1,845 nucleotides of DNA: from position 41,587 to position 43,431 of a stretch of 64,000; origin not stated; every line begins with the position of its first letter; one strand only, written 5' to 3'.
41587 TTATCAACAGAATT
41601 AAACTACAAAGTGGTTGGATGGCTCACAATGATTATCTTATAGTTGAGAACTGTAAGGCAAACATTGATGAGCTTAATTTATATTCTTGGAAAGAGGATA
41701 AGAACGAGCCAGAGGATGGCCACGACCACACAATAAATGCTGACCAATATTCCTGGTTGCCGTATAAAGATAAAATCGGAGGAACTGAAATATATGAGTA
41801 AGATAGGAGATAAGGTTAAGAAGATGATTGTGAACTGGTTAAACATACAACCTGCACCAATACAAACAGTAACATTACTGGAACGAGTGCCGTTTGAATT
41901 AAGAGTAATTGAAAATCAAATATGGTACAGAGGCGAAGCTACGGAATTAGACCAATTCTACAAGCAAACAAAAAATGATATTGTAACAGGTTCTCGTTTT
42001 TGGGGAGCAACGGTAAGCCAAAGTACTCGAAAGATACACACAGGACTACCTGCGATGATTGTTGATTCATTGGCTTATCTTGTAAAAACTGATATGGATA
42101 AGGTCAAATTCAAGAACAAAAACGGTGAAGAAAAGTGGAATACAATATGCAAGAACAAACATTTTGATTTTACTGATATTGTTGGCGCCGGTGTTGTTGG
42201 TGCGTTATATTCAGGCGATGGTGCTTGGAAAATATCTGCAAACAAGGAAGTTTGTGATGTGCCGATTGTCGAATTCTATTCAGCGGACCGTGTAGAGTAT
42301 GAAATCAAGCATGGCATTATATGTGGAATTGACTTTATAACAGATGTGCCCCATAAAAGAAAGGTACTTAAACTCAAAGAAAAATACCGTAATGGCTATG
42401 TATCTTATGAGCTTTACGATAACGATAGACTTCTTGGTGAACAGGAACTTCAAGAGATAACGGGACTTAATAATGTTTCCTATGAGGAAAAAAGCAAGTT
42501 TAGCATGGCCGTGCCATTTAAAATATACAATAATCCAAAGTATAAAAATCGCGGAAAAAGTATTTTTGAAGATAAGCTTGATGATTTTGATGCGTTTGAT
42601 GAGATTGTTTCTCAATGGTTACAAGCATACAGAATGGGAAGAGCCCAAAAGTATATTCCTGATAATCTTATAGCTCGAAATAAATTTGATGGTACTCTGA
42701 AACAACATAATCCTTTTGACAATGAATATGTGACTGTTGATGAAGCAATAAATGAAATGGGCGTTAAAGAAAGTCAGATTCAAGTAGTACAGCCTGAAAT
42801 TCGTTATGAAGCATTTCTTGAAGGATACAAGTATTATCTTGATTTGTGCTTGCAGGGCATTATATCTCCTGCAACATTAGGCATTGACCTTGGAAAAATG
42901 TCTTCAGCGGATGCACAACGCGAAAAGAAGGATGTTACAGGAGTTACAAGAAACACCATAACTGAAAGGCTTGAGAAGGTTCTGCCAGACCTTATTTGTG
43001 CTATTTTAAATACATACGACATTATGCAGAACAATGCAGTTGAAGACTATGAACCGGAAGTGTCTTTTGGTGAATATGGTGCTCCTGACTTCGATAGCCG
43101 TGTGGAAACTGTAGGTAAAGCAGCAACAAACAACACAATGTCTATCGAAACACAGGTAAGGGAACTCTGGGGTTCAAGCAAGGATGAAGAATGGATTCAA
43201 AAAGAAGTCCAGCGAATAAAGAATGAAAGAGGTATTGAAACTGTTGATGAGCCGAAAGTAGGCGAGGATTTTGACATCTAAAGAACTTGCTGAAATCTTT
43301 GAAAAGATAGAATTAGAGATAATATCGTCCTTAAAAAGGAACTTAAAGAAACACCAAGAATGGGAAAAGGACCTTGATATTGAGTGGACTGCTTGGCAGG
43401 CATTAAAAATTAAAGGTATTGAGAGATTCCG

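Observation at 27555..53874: Strand-locked, ~20-fold over-represented heptamer TCAGCGG confined to the prophage (Chi-like?)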

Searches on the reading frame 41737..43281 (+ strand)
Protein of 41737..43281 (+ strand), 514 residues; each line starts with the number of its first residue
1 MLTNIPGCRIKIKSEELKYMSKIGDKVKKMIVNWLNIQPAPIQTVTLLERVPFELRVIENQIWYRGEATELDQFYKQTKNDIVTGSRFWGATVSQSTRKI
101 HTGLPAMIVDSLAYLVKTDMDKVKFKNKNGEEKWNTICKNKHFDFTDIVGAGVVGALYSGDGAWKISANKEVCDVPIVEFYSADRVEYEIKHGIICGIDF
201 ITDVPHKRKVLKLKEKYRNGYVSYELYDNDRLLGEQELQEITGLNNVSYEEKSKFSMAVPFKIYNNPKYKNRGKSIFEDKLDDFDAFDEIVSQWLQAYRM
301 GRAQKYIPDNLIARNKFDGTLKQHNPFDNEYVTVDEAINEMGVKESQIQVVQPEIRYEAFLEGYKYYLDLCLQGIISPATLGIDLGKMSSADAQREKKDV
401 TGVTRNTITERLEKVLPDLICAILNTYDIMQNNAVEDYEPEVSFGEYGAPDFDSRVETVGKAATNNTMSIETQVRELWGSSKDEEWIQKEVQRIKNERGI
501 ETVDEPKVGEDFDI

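Call 9: search_protein_families(library=phrogs, proteins=[window:41737-43281:+])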
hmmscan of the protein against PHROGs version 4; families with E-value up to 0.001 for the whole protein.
window:41737-43281:+ (514 aa): 1 family
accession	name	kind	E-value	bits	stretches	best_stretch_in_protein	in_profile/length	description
phrog_533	-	head and packaging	6.4e-81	273.3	1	20-507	2-485/495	portal protein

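Call 18: find_related_loci(query=window:41737-43281:+, collection=viral_contigs, flank=10000)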
Query window:41737-43281:+ (514 aa) in viral_contigs; peptide patterns used: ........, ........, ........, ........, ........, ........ (x = any residue, [..] = any of these).
10 stretches matched a pattern, but none encodes a relative of the query by tblastn (E <= 1e-3).

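Call 21: find_homologous_proteins(query=window:41737-43281:+, max_evalue=1e-20)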
Query window:41737-43281:+ (514 aa): 2453 proteins with E <= 1e-20 among 8000 candidates; the best 120 are listed.
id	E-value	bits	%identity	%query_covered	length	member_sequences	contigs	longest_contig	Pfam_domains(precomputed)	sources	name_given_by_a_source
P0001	0.0e+0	1029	89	96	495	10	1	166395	-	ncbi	-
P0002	8.0e-292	986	86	96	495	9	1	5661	-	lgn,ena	-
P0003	1.2e-278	943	82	96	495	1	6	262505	-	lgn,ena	-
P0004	1.3e-273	926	81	96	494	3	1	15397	PF05133.20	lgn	-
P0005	1.8e-273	926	82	96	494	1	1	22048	PF05133.20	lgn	-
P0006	1.2e-270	916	80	96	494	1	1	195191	-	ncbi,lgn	-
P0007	7.6e-260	881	77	96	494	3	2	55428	PF05133.20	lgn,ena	-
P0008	4.7e-253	858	75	96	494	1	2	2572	PF05133.20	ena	-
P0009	6.1e-248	841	72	96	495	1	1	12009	-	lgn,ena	-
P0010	1.5e-243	827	73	96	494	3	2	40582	PF05133.20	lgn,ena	-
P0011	2.1e-238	810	73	95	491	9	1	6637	PF05133.20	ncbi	-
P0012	1.2e-237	808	70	96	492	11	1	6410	-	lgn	-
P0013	8.4e-233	791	69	96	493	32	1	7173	-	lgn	-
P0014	1.0e-230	785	69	96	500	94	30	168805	-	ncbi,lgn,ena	-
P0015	6.3e-223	759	67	96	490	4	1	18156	PF05133.20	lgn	-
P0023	1.1e-208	712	64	96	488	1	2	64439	-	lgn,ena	-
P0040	2.1e-164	566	56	94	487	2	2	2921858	-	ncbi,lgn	-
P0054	7.5e-160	551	52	94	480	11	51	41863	-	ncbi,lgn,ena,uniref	ncbi:capsid protein [Ligaoa zhengdingensis]|uniref:capsid protein n=1 Tax=Ligaoa zhengdingensis TaxI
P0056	8.6e-160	551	54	96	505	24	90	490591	-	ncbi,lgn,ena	-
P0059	5.3e-158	545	55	94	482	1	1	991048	-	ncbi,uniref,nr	ncbi:hypothetical protein [Anaeromassilibacillus senegalensis]|uniref:hypothetical protein n=1 Tax=A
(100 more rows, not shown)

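Call 22: find_encoding_contigs(protein=P0001, flank=10000, max_places=2)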
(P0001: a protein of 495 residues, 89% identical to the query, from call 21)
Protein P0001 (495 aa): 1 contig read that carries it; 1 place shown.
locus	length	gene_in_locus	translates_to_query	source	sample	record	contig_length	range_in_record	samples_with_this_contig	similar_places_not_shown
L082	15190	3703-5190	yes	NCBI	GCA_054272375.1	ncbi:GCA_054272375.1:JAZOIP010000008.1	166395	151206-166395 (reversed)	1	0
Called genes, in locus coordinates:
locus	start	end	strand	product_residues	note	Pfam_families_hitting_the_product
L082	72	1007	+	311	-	PF23343:REP_ORF2-G2P (weak)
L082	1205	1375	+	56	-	-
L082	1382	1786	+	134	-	-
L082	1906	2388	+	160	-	PF03592:Terminase_2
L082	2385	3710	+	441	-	-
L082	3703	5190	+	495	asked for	-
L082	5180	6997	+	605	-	PF06152:Phage_min_cap2, PF14424:Toxin-deaminase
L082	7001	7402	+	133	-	-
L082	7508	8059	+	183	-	-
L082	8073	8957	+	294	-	-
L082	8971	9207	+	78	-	PF06810:Phage_scaffold (weak)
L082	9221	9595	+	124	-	-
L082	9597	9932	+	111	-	-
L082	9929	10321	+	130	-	PF11114:Minor_capsid_2 (weak)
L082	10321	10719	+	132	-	-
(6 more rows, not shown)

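Call 23: find_encoding_contigs(protein=P0003, flank=10000, max_places=3)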
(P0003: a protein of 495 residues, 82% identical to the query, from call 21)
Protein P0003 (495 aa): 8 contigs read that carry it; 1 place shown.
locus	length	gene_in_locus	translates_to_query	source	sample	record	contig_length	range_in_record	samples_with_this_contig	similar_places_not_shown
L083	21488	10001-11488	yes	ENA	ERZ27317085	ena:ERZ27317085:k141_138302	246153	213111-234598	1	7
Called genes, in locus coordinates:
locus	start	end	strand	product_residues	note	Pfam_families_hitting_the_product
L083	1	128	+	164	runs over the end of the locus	-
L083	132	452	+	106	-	-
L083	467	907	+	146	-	-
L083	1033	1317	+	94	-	-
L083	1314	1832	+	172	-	-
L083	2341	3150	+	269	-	PF01555:N6_N4_Mtase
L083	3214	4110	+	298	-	-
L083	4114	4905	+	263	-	PF02086:MethyltransfD12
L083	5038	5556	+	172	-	PF19789:DUF6273 (weak)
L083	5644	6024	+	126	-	-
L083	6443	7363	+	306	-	PF23343:REP_ORF2-G2P (faint)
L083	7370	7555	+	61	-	-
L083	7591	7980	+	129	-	-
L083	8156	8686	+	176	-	PF03592:Terminase_2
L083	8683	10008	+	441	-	-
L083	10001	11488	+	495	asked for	-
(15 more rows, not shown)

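Call 24: find_encoding_contigs(protein=P0006, flank=10000, max_places=2)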
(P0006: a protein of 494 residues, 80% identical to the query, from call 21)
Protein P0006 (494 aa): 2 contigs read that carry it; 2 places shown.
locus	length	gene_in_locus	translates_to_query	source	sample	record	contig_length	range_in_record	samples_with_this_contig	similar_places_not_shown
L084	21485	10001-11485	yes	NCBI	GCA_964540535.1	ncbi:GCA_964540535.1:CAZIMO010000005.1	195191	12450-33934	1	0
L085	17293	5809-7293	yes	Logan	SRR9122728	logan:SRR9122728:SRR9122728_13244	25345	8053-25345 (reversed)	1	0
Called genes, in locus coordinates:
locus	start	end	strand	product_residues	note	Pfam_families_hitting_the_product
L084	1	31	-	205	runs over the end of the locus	PF01381:HTH_3, PF12844:HTH_19 (weak), PF13443:HTH_26 (weak), PF13560:HTH_31, PF00717:Peptidase_S24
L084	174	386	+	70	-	-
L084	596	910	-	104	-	-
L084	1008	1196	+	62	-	-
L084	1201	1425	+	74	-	-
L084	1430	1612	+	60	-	PF14354:Lar_restr_allev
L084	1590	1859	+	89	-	-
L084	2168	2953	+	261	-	PF02086:MethyltransfD12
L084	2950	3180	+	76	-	-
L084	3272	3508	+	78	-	-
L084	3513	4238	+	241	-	-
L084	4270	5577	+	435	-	PF02195:ParB_N, PF17762:HTH_ParB (weak)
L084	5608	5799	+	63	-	-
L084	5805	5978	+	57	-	-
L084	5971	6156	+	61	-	-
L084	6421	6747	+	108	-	PF19481:DUF6017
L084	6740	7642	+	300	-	-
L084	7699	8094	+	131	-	-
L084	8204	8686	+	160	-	PF03592:Terminase_2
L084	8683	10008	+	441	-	-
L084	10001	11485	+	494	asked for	-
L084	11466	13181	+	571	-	PF06152:Phage_min_cap2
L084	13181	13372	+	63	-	-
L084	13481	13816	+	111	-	-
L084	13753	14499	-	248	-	PF02463:SMC_N (faint), PF13476:AAA_23, PF13555:AAA_29 (weak), PF13304:AAA_21, PF13175:AAA_15 (weak)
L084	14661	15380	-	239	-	PF01182:Glucosamine_iso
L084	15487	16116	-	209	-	-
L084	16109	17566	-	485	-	PF13347:MFS_2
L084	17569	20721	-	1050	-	PF01074:Glyco_hydro_38N, PF09261:Alpha-mann_mid, PF07748:Glyco_hydro_38C, PF17677:Glyco_hydro38C2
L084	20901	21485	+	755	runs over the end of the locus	PF22848:ASD1_dom, PF06964:Alpha-L-AF_C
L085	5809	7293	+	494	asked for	-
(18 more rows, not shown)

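Call 26: find_encoding_contigs(protein=P0007, flank=10000, max_places=2)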
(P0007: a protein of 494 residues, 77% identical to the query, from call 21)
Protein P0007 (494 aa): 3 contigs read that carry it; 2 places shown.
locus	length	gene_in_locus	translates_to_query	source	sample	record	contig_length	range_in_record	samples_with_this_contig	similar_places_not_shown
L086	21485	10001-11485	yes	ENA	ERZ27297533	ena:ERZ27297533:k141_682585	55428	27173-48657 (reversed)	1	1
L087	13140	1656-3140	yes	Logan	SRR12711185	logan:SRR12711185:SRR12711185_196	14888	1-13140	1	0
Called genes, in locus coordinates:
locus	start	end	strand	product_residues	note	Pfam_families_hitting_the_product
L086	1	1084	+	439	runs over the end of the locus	PF02195:ParB_N, PF17762:HTH_ParB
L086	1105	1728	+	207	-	PF19789:DUF6273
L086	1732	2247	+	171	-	PF19789:DUF6273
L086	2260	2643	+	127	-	PF22296:bAvd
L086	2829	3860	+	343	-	PF00078:RVT_1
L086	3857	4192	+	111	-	PF12961:DUF3850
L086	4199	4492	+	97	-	-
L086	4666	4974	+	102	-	-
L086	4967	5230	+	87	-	-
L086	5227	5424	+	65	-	-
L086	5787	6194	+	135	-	PF19481:DUF6017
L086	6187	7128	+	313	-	PF23343:REP_ORF2-G2P (faint)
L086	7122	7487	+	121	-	PF13744:HTH_37 (weak), PF12844:HTH_19, PF13560:HTH_31, PF01381:HTH_3, PF13443:HTH_26 (weak)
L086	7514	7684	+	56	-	-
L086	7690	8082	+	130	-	-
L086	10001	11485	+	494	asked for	PF05133:SPP1_portal (weak)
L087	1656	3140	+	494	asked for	PF05133:SPP1_portal (weak)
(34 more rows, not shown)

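Call 27: find_encoding_contigs(protein=P0010, flank=10000, max_places=2)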
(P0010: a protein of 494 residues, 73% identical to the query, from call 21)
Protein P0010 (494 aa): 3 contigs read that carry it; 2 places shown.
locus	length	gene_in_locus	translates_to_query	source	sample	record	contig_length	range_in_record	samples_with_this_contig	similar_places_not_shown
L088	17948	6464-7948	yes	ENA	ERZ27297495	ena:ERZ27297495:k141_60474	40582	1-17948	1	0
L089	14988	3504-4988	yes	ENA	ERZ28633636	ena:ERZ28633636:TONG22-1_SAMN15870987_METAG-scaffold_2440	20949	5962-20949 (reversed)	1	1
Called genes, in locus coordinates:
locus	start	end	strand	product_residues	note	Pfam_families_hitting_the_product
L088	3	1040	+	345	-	?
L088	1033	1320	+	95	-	-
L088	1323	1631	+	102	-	-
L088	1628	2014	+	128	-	-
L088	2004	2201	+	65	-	-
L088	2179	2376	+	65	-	-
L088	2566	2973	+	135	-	PF19481:DUF6017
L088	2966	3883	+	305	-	-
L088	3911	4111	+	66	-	-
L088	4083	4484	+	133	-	-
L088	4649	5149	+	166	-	PF03592:Terminase_2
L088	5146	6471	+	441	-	-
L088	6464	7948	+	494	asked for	PF05133:SPP1_portal (faint)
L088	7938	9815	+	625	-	PF06152:Phage_min_cap2, PF03496:ADPrib_exo_Tox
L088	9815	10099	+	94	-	-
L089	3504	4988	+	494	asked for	PF05133:SPP1_portal (faint)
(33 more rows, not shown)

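Call 28: find_encoding_contigs(protein=P0014, flank=10000, max_places=4)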
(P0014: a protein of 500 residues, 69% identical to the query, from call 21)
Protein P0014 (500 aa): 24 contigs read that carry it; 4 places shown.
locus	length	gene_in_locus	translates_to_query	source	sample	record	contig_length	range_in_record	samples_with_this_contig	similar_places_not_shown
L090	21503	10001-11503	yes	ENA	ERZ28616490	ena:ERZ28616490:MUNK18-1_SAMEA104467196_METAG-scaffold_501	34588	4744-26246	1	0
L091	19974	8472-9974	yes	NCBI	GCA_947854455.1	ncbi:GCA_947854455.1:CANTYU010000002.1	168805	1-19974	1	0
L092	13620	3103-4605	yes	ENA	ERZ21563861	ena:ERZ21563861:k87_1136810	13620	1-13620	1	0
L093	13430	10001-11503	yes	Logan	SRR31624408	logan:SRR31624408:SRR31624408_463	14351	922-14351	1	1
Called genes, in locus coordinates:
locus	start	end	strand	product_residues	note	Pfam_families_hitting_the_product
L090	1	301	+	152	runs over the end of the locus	PF00805:Pentapeptide, PF13576:Pentapeptide_3 (faint), PF00805:Pentapeptide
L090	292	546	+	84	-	-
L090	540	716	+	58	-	-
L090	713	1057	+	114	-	-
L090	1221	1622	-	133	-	-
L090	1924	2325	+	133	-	PF19481:DUF6017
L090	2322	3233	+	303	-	-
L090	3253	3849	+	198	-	-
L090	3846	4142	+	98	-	-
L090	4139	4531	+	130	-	PF08774:VRR_NUC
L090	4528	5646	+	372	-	-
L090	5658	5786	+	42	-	-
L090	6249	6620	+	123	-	PF01555:N6_N4_Mtase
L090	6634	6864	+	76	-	PF04973:NMN_transporter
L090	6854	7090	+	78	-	PF12961:DUF3850, PF04266:ASCH (weak)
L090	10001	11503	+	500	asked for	-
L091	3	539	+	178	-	?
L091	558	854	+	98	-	-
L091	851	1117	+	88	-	-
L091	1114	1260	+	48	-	-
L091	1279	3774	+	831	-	PF00176:SNF2-rel_dom, PF00271:Helicase_C (faint), PF01555:N6_N4_Mtase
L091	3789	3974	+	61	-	-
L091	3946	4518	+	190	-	PF01555:N6_N4_Mtase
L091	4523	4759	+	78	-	PF12961:DUF3850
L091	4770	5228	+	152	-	-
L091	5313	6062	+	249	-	PF01555:N6_N4_Mtase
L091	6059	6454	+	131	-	-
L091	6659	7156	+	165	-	PF03592:Terminase_2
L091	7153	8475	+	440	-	-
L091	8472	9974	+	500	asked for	-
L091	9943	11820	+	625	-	PF06152:Phage_min_cap2, PF03496:ADPrib_exo_Tox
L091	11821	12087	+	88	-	-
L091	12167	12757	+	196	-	-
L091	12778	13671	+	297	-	-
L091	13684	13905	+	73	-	-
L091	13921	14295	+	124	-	-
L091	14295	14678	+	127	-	-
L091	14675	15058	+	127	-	-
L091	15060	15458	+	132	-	PF12691:Phage_tail_terminator_6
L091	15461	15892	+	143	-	-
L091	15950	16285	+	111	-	-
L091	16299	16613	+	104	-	-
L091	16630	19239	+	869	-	PF04513:Baculo_PEP_C (faint)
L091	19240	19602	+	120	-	PF20458:DUF6711 (faint)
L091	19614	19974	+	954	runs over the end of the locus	-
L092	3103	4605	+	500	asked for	-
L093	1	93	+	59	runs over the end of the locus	-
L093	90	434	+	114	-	-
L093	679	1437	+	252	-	PF23343:REP_ORF2-G2P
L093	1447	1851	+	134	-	-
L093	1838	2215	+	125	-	-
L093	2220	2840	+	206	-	PF01555:N6_N4_Mtase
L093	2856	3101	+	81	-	PF04973:NMN_transporter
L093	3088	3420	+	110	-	-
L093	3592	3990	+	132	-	PF08774:VRR_NUC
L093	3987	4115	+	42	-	-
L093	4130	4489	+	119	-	PF14058:PcfK (weak)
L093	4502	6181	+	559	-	PF14284:PcfJ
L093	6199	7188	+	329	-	-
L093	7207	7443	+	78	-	PF12961:DUF3850, PF04266:ASCH (faint)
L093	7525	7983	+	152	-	-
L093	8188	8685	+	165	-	PF03592:Terminase_2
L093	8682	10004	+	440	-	-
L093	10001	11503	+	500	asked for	-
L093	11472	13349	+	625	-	PF06152:Phage_min_cap2, PF03496:ADPrib_exo_Tox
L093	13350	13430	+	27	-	?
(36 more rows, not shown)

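Call 29: find_encoding_contigs(protein=P0023, flank=10000, max_places=2)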
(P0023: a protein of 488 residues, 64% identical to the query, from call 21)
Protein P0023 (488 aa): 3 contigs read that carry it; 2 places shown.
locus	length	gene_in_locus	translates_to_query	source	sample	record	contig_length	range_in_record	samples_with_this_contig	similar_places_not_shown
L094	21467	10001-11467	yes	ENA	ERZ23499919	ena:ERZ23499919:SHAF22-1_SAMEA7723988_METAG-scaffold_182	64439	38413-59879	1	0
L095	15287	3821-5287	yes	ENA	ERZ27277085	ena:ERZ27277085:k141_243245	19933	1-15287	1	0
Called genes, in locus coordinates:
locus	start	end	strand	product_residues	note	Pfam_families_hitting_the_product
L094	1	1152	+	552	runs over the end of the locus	PF14284:PcfJ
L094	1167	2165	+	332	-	-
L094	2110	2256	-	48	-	-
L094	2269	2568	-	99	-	PF01381:HTH_3, PF12844:HTH_19, PF13413:HTH_25 (weak), PF13560:HTH_31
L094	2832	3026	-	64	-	-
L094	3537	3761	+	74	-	PF04973:NMN_transporter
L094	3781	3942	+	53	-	-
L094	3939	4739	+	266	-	PF02086:MethyltransfD12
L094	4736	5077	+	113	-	-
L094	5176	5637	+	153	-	-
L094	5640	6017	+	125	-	PF09643:YopX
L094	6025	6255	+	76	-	-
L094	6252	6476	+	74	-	-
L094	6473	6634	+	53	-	-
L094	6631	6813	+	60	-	-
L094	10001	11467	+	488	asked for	-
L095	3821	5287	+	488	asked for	-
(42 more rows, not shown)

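Call 35: find_encoding_contigs(protein=P0040, flank=10000, max_places=2)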
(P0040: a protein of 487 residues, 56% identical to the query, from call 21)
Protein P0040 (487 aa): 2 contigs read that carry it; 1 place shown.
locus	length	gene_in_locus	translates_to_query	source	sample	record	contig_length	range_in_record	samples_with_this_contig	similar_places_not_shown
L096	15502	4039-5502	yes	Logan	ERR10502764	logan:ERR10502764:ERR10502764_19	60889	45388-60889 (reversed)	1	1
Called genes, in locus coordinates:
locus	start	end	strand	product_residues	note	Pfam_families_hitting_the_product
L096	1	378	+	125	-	?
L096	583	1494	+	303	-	-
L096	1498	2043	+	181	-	-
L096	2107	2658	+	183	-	PF03592:Terminase_2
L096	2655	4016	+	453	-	-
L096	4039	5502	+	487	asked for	-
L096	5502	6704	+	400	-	PF06152:Phage_min_cap2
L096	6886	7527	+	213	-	-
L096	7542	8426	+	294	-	-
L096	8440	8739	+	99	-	-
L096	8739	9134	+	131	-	-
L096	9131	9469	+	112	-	-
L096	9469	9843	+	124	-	-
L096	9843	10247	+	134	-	PF12691:Phage_tail_terminator_6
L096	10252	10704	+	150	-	-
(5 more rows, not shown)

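Call 36: find_encoding_contigs(protein=P0054, flank=10000, max_places=3)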
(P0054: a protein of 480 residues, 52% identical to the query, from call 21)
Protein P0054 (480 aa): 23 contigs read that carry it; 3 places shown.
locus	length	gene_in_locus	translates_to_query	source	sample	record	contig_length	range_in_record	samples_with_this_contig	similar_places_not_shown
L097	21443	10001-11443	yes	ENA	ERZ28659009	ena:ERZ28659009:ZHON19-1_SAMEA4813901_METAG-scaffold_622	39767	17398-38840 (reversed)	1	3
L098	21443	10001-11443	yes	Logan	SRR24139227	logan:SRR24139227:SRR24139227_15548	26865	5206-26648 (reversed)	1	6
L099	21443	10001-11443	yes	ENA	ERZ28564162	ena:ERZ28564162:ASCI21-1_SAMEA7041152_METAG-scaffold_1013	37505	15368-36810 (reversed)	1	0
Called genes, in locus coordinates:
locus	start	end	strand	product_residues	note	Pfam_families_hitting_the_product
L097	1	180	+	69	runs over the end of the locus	PF13560:HTH_31, PF12844:HTH_19 (weak), PF01381:HTH_3, PF13443:HTH_26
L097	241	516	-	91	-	PF01381:HTH_3 (weak)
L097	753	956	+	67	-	-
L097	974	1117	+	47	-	-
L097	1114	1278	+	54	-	-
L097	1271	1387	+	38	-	-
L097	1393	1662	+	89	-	-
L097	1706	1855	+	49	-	-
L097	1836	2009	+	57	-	-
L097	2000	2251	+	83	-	-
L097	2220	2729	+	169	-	-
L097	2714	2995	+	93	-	-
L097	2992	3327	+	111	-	-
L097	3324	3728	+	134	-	PF00436:SSB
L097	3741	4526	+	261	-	-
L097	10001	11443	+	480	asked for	-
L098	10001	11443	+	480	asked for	-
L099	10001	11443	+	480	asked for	-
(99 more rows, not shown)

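Call 37: find_encoding_contigs(protein=P0059, flank=10000, max_places=2)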
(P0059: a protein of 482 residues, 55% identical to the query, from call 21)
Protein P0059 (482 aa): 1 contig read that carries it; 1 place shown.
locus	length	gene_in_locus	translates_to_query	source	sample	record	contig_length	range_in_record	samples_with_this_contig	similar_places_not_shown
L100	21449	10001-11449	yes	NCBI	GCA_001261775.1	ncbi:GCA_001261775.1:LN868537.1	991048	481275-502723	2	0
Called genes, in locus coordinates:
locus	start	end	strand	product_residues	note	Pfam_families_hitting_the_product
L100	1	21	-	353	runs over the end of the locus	PF00589:Phage_integrase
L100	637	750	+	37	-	-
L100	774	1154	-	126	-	PF12844:HTH_19, PF13560:HTH_31 (weak), PF01381:HTH_3, PF22495:HTH_92 (weak)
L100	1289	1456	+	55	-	-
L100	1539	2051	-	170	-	-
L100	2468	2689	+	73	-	-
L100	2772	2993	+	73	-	-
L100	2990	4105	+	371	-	-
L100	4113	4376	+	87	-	-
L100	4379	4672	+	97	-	-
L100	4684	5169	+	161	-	-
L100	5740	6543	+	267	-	PF23343:REP_ORF2-G2P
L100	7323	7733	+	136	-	-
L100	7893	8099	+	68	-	-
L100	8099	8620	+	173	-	PF03592:Terminase_2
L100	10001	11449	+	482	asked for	-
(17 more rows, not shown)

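Call 38: find_encoding_contigs(protein=P0056, flank=10000, max_places=3)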
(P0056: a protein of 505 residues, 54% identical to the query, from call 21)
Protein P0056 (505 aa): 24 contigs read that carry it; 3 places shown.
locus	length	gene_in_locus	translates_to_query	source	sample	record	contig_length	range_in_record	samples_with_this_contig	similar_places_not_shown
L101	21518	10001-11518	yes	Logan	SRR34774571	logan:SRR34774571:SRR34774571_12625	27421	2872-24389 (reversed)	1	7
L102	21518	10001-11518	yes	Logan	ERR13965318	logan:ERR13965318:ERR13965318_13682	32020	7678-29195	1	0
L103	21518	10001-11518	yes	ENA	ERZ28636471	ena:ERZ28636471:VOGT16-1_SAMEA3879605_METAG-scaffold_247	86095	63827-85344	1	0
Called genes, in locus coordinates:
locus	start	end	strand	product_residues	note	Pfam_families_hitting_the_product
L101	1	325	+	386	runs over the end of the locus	PF10926:DUF2800, PF12705:PDDEXK_1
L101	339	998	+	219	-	PF10991:Enc34_ssDNA-bd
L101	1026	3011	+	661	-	PF00476:DNA_pol_A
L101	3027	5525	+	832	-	PF05272:VapE-like_dom, PF19263:DUF5906 (weak)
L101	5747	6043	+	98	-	PF08774:VRR_NUC (weak)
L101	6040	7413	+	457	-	PF00176:SNF2-rel_dom, PF00270:DEAD (weak), PF04851:ResIII, PF00271:Helicase_C (faint)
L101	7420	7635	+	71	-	-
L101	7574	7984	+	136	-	PF04545:Sigma70_r4 (weak)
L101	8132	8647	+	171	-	PF03592:Terminase_2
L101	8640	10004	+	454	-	-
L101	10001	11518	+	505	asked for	-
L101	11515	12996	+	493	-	PF06152:Phage_min_cap2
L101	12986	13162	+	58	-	-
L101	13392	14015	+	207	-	-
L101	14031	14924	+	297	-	-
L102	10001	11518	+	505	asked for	-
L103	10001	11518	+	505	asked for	-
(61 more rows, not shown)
